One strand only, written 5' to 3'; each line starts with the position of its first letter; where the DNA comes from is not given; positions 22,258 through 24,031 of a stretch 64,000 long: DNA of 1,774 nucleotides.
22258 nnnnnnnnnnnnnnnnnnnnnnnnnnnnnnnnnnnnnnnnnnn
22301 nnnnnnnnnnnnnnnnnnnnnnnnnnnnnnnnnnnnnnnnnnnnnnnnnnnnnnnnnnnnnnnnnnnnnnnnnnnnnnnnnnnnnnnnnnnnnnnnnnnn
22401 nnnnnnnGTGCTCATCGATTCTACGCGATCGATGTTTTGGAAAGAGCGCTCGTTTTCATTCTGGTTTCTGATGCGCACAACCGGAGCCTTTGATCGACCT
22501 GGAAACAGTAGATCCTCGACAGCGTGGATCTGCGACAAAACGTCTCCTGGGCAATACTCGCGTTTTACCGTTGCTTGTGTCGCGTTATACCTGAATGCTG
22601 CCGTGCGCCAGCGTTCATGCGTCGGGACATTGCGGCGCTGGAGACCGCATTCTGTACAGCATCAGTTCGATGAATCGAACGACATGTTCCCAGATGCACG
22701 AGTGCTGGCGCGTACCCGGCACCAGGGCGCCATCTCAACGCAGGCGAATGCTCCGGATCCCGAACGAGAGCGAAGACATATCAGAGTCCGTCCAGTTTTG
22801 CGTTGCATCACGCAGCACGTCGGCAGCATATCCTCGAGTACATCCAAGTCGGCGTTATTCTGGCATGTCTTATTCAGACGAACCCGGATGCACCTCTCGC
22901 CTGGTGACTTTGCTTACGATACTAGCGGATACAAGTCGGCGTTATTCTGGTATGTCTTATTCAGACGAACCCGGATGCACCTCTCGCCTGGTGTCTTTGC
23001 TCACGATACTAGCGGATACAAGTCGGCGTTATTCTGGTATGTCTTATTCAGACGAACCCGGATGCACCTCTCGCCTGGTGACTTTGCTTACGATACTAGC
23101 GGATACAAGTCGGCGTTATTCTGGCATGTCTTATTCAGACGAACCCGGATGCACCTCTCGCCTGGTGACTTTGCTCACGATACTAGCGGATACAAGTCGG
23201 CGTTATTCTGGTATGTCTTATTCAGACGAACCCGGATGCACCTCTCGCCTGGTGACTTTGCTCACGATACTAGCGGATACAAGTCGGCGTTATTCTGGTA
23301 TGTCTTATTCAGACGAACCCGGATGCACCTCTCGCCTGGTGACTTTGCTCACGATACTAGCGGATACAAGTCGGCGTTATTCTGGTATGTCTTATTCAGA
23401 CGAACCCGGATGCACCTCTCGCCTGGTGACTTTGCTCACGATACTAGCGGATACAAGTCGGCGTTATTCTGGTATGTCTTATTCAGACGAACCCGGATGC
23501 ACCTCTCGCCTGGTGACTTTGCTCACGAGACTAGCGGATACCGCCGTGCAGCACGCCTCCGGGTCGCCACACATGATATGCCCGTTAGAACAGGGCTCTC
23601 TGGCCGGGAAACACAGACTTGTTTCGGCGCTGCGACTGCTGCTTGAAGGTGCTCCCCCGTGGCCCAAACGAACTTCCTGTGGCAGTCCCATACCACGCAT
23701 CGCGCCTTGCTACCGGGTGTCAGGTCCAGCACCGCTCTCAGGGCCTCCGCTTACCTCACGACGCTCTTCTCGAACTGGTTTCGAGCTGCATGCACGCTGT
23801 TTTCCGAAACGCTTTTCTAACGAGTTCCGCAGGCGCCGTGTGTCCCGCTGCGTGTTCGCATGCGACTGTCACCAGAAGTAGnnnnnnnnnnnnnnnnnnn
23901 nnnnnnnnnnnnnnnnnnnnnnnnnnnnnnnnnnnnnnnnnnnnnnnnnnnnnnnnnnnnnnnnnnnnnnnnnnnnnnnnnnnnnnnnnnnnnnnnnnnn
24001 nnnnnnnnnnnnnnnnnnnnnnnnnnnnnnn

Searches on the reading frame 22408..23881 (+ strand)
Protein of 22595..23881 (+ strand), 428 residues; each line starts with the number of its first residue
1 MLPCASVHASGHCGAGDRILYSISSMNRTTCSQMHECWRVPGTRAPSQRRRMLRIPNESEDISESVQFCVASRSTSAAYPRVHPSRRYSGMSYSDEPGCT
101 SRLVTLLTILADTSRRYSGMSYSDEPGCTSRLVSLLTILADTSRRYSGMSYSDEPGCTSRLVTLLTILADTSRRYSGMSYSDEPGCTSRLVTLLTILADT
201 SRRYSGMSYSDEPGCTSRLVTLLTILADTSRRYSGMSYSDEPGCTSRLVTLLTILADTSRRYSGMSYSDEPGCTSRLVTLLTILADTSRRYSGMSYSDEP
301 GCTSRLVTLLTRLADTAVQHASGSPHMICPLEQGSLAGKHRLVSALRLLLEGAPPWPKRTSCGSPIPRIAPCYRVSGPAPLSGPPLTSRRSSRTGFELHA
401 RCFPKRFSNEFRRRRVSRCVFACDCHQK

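Call 27: search_protein_families(library=pfam, max_evalue=0.00001, proteins=[window:22595-23881:+])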
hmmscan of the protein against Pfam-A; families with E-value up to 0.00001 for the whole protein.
window:22595-23881:+ (428 aa): 2 families
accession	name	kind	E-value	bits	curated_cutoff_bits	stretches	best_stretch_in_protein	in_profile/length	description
PF06820.17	Phage_fiber_C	-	6e-07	30.2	25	0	97-113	20-36/64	Putative prophage tail fibre C-terminus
PF17806.6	SO_alpha_A3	-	3.3e-06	27.8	23.1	0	73-116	19-61/87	Sarcosine oxidase A3 domain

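Call 28: search_protein_families(library=pfam, max_evalue=0.00001, proteins=[window:22408-23646:+])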
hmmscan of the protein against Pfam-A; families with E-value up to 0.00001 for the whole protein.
window:22408-23646:+ (412 aa): 0 families
